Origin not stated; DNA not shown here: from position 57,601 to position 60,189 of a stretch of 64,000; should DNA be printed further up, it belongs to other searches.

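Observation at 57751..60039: Secreted Calx-beta x2 plus 7-bladed propeller protein translationally coupled to the giant gene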

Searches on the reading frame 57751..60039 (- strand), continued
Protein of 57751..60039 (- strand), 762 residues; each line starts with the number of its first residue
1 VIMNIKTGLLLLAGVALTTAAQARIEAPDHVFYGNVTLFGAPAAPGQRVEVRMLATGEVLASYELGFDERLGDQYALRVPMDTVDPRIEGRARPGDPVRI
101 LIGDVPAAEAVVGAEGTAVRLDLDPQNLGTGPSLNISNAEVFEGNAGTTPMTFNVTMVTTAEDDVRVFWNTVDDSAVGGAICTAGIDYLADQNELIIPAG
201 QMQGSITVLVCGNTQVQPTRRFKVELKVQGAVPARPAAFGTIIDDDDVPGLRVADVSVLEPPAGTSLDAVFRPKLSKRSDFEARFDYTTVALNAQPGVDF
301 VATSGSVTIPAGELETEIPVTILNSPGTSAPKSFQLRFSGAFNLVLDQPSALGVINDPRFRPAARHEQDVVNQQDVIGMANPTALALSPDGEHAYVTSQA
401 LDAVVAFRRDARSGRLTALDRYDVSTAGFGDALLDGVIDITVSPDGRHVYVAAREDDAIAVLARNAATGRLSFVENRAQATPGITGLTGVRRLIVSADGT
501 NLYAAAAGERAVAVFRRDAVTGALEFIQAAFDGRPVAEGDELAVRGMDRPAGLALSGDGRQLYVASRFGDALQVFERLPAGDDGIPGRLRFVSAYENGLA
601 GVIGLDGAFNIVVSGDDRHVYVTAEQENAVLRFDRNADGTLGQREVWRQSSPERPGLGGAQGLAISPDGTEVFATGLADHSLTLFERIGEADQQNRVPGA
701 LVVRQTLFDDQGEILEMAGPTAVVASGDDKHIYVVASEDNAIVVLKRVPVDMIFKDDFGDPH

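Call 10: find_encoding_contigs(protein=P0077, flank=10000, max_places=3)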
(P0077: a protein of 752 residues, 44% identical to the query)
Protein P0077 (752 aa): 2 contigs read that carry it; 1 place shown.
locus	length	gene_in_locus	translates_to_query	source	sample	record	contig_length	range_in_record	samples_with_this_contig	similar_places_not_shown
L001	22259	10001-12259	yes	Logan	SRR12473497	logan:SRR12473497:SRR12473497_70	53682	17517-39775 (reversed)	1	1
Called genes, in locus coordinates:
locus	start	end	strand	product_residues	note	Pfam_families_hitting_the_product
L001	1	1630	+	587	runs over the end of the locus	-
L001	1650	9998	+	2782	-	-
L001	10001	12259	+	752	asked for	PF03160:Calx-beta (weak), PF22494:choice_anch_I (faint), PF03160:Calx-beta, PF08450:SGL (faint), PF15702:HPS6 (faint), PF10282:Lactonase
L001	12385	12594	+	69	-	-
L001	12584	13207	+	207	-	PF04367:DUF502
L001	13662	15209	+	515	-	PF27177:BamI_lipocalin (weak), PF13688:Reprolysin_5 (weak)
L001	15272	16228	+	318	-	-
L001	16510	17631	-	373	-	PF00285:Citrate_synt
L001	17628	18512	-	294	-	PF13714:PEP_mutase, PF00463:ICL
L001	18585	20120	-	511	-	PF03703:bPH_2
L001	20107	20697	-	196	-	PF03703:bPH_2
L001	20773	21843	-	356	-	PF01636:APH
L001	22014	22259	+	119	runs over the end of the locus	-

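Call 11: find_encoding_contigs(protein=P0096, flank=10000, max_places=2)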
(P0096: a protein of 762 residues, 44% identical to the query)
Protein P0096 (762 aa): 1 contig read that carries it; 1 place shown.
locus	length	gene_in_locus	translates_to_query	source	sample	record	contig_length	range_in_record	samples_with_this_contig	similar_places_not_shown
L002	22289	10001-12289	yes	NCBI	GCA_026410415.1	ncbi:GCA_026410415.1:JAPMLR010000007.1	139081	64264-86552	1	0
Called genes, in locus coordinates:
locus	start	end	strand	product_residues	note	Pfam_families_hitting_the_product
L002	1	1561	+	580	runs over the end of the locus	-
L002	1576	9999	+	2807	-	-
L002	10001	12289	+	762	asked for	PF03160:Calx-beta, PF01731:Arylesterase (faint), PF08450:SGL (faint), PF10282:Lactonase, PF15702:HPS6 (faint), PF10282:Lactonase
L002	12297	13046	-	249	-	PF00117:GATase, PF07722:Peptidase_C26 (weak)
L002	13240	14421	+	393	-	PF00070:Pyr_redox (faint), PF00890:FAD_binding_2, PF03486:HI0933_like, PF12831:FAD_oxidored, PF13450:NAD_binding_8 (weak), PF01266:DAO (weak), PF13738:Pyr_redox_3 (weak), PF22780:HI0933_like_1st, +2 more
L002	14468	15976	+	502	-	PF02646:RmuC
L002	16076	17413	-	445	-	PF00324:AA_permease, PF13520:AA_permease_2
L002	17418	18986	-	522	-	PF00324:AA_permease, PF13520:AA_permease_2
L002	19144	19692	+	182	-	PF00293:NUDIX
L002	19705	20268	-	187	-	PF08207:EFP_N, PF01132:EFP, PF09285:Elong-fact-P_C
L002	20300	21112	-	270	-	PF00215:OMPdecase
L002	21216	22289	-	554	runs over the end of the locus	PF00005:ABC_tran, PF01926:MMR_HSR1 (faint), PF02463:SMC_N (faint), PF13304:AAA_21 (faint), PF12848:ABC_tran_Xtn, PF00005:ABC_tran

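Call 12: find_encoding_contigs(protein=P0073, flank=10000, max_places=2)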
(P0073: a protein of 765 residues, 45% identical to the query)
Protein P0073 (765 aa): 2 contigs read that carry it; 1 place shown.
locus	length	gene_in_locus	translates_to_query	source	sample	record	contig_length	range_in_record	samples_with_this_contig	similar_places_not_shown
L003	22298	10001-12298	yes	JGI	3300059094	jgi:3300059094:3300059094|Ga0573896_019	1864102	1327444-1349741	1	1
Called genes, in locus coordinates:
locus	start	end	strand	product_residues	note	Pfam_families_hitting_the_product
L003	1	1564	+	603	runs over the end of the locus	-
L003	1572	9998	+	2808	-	-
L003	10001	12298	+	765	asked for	PF03160:Calx-beta, PF08450:SGL (faint), PF15702:HPS6 (faint), PF10282:Lactonase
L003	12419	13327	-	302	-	PF12146:Hydrolase_4, PF00561:Abhydrolase_1, PF12697:Abhydrolase_6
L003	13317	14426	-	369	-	PF00762:Ferrochelatase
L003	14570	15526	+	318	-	PF21959:DUF6923 (faint)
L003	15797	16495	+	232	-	PF04366:Ysc84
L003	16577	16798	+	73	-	PF02416:TatA_B_E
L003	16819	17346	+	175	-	PF02416:TatA_B_E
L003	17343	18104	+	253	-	PF00902:TatC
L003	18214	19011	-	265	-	-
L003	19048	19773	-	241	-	PF00117:GATase, PF07722:Peptidase_C26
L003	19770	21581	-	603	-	PF05157:MshEN, PF00437:T2SSE, PF25199:nSTAND_NTPase5 (faint)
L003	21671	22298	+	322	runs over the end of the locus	PF02091:tRNA-synt_2e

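Call 13: find_encoding_contigs(protein=P0112, flank=10000, max_places=2)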
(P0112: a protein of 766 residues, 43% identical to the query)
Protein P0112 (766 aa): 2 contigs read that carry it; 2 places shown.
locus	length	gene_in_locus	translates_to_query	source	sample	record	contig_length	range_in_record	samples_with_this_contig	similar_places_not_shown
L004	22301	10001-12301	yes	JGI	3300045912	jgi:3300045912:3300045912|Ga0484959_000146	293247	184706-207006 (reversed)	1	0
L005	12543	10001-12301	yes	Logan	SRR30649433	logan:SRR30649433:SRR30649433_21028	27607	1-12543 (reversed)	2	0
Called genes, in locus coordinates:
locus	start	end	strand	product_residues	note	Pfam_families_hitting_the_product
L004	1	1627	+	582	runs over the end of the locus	-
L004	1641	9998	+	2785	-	-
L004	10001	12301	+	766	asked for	PF03160:Calx-beta, PF10282:Lactonase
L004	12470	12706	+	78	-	PF00830:Ribosomal_L28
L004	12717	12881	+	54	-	PF00471:Ribosomal_L33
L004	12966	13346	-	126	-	-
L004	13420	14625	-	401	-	PF00487:FA_desaturase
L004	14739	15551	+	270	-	PF01149:Fapy_DNA_glyco, PF06831:H2TH, PF06827:zf-FPG_IleRS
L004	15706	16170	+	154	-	-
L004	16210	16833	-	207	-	PF00265:TK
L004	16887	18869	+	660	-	PF00580:UvrD-helicase, PF01443:Viral_helicase1 (faint), PF13245:AAA_19, PF13361:UvrD_C, PF13538:UvrD_C_2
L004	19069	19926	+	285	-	PF03767:Acid_phosphat_B, PF13344:Hydrolase_6 (faint)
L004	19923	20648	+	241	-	PF00215:OMPdecase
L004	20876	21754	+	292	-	-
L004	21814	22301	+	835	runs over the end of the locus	PF27464:PlsB_N, PF01553:Acyltransferase, PF19277:GPAT_C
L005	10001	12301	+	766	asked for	PF03160:Calx-beta, PF10282:Lactonase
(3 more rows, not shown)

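Call 14: search_protein_families(library=pfam, proteins=[L001:1650-9998:+, L002:1576-9999:+, L001:2-1630:+, L002:2-1561:+], max_evalue=1)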
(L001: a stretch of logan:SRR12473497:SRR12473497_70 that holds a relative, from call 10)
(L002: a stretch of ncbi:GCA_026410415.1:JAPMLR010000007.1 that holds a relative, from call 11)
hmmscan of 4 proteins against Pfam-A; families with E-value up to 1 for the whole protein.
L001:1650-9998:+ (2782 aa): 3 families
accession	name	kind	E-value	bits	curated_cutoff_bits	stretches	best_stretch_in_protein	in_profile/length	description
PF06739.17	SBBP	-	0.00017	21.9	20.5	1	546-562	14-30/38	Beta-propeller repeat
PF13317.11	DUF4088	-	0.011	15.7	23.8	1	2166-2268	75-174/227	Protein of unknown function (DUF4088)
PF00077.25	RVP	-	0.28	11.9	20.7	1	2297-2345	4-55/101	Retroviral aspartyl protease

L002:1576-9999:+ (2807 aa): 2 families
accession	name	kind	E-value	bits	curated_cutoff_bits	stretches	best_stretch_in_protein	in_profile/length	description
PF06739.17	SBBP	-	0.019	15.4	20.5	1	97-120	7-31/38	Beta-propeller repeat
PF17750.6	Reo_sigmaC_M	-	0.15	12.4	25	1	1992-2007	10-25/40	Reovirus sigma C capsid protein triple beta spiral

L001:2-1630:+ (542 aa): 0 families

L002:2-1561:+ (519 aa): 1 family
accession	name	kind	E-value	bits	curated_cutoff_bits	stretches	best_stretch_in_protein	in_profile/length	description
PF07865.16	DUF1652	-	0.0087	16.4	23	1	48-75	19-47/67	Protein of unknown function (DUF1652)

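Call 15: search_solved_structures(query=L001:1650-9998:+, max_evalue=1)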
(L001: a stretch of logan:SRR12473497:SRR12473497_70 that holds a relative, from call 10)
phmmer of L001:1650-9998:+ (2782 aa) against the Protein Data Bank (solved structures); distinct sequences matched with E-value up to 1: 0.

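Call 27: search_solved_structures(query=A2, max_evalue=0.01)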
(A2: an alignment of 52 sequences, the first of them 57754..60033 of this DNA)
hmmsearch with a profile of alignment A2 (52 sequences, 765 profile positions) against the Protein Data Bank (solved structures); distinct sequences matched with E-value up to 0.01: 33.
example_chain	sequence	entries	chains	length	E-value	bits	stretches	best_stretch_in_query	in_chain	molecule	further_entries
6igb_A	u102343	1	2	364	2.2e-22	82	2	382-530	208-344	Periplasmic gluconolactonase, PpgL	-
3us9_A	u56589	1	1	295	8.6e-21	76.8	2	281-342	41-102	Sodium/calcium exchanger 1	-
4qrj_A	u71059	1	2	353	3.2e-20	74.9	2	381-534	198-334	putative 6-phosphogluconolactonase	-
3scy_A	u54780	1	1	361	2.3e-19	72.1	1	385-585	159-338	Hypothetical bacterial 6-phosphogluconolactonase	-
8sgi_A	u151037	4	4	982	1.1e-18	69.8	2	281-341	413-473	Sodium/calcium exchanger 1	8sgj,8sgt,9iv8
3fgb_A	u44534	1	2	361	1.9e-18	69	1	376-537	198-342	uncharacterized protein Q89ZH8_BACTN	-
1l0q_A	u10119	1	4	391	2e-18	69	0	553-694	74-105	Surface layer protein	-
3rb5_A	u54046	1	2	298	2.4e-18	68.7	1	162-342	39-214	Na/Ca exchange protein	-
3rb7_A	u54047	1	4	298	3.9e-18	68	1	162-342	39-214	Na/Ca exchange protein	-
8jp0_A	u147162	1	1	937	1.4e-16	62.9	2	280-341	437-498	Sodium/calcium exchanger 1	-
1ri6_A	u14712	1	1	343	1.9e-14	55.8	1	381-521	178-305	putative isomerase ybhE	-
6nau_A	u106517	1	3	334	5e-14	54.4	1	381-530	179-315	6-phosphogluconolactonase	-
3hfq_A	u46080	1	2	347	1.3e-11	46.4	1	437-544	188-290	uncharacterized protein lp_2219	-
2fws_A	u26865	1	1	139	1.2e-10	43.2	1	281-342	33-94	Sodium/calcium exchanger 1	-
3gin_A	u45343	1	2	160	1.4e-10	43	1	281-342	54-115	Sodium/calcium exchanger 1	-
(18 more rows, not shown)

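Call 40: predict_structure(alignment_id=A2)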
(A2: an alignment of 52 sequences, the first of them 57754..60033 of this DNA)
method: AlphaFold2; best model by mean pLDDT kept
length: 760 residues; sequences in the alignment: 52
mean_pLDDT: 92.0   pTM: 0.72
mean pLDDT of the five models: 92.0, 92.0, 91.1, 91.1, 90.7
residues with pLDDT >= 90: 606; 70-90: 110; 50-70: 29; < 50: 15
segments of 3 or more residues with pLDDT < 50: 750-760
pLDDT, mean of each block of 10 residues (from residue 1): 58 57 82 88 94 94 92 94 85 95 91 94 75 94 94 92 96 97 96 96 97 94 93 93 92 89 95 93 96 95 97 97 88 94 91 86 95 94 98 98 97 98 98 98 98 98 98 97 97 97 97 97 97 89 97 96 98 89 89 95 97 96 96 95 84 89 96 95 90 89 89 95 97 98 84 44
secondary structure, 60 per line:
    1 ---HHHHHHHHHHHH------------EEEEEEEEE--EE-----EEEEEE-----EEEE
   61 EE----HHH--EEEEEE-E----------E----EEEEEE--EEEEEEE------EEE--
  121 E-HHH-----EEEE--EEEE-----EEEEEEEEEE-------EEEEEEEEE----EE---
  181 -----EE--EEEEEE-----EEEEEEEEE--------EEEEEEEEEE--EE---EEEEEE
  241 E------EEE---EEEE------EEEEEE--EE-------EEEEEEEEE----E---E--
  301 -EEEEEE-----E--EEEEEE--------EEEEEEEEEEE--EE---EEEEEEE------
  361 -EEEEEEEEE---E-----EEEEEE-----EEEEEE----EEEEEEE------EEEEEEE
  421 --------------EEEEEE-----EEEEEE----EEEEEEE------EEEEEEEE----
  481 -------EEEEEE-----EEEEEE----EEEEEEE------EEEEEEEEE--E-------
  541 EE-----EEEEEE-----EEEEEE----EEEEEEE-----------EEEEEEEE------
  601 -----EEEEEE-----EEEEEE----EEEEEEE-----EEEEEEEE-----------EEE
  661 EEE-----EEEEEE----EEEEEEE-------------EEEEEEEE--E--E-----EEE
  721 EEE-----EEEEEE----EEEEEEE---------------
elements in order (helices of 4 or more, strands of 3 or more residues): H4-15 E28-36 E46-51 E57-62 E72-77 E95-100 E103-109 E116-118 E131-134 E137-140 E146-155 E163-171 E190-195 E201-209 E218-227 E235-241 E248-250 E254-257 E264-269 E281-289 E302-307 E316-321 E330-340 E348-354 E362-370 E380-385 E391-396 E401-407 E414-420 E435-440 E446-451 E456-462 E469-476 E488-493 E499-504 E509-515 E522-530 E548-553 E559-564 E569-575 E587-594 E606-611 E617-622 E627-633 E639-646 E658-663 E669-674 E679-685 E699-706 E718-723 E729-734 E739-745

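Call 47: fold_search(model_id=the predicted structure, library=pdb)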
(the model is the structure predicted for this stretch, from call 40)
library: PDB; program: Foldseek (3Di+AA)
matches with E <= 10: 1974; with E <= 0.001: 540
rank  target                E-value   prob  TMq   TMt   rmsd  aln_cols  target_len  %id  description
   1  6nau_A                1.9e-15  1.00  0.34  0.76  13.6       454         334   15  1.55 Angstrom Resolution Crystal Structure of 6-phosphogluconolactonase from Klebsiella pneumoniae (released 2018-12-19)
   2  1ri6                  2.1e-15  1.00  0.35  0.77  12.4       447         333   15  Structure of a putative isomerase from E. coli (released 2003-11-25)
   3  6igb_A                1.1e-14  1.00  0.35  0.70  10.4       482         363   19  the structure of Pseudomonas aeruginosa Periplasmic gluconolactonase, PpgL (released 2018-11-21)
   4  4qrj_A                1.2e-14  1.00  0.34  0.72  12.3       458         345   16  Crystal structure of a putative 6-phosphogluconolactonase (BACUNI_04672) from Bacteroides uniformis ATCC 8492 at 2.20  (released 2014-07-23)
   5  4qrj_B                1.3e-14  1.00  0.33  0.70   5.5       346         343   19  Crystal structure of a putative 6-phosphogluconolactonase (BACUNI_04672) from Bacteroides uniformis ATCC 8492 at 2.20  (released 2014-07-23)
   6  5c2v_B                3.1e-14  1.00  0.35  0.70   6.1       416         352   18  Kuenenia stuttgartiensis Hydrazine Synthase (released 2015-10-14)
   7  9n73_LO               3.1e-14  1.00  0.33  0.31  29.6       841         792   10  SSU processome maturation and disassembly, State G (released 2025-10-29)
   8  3bws_A                3.3e-14  1.00  0.35  0.62  10.8       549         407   12  Crystal structure of the leptospiral antigen Lp49 (released 2008-10-07)
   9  3scy                  4.5e-14  1.00  0.33  0.67  12.7       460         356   15  Crystal structure of a putative 6-phosphogluconolactonase (BF1038) from Bacteroides fragilis NCTC 9343 at 1.50 A resolut (released 2011-07-20)
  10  3fgb_B                6.9e-14  1.00  0.34  0.70   5.2       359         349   17  Crystal structure of the Q89ZH8_BACTN protein from Bacteroides thetaiotaomicron. Northeast Structural Genomics Consort (released 2008-12-23)
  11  8sgt_A                1.0e-13  1.00  0.15  0.16  10.9       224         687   19  Cryo-EM structure of human NCX1 in Ca2+ bound, activated state (group II in the presence of 0.5 mM Ca2+) (released 2023-10-11)
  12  3fgb_A                1.1e-13  1.00  0.34  0.70   5.2       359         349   18  Crystal structure of the Q89ZH8_BACTN protein from Bacteroides thetaiotaomicron. Northeast Structural Genomics Consort (released 2008-12-23)
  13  8id8_B                1.5e-13  1.00  0.35  0.75   4.7       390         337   11  Cryo-EM structure of the TUG891 bound GPR120-Gi complex (released 2023-03-15)
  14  3us9                  2.9e-13  1.00  0.17  0.43  10.5       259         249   17  Crystal Structure of the NCX1 Intracellular Tandem Calcium Binding Domains(CBD12) (released 2012-07-11)
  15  9p86_B                3.6e-13  1.00  0.35  0.75   4.6       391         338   12  NTSR1-G11-NTS(8-13) Complex in the Canonical, AHD Open State (C-Open-Apo) (released 2026-03-25)
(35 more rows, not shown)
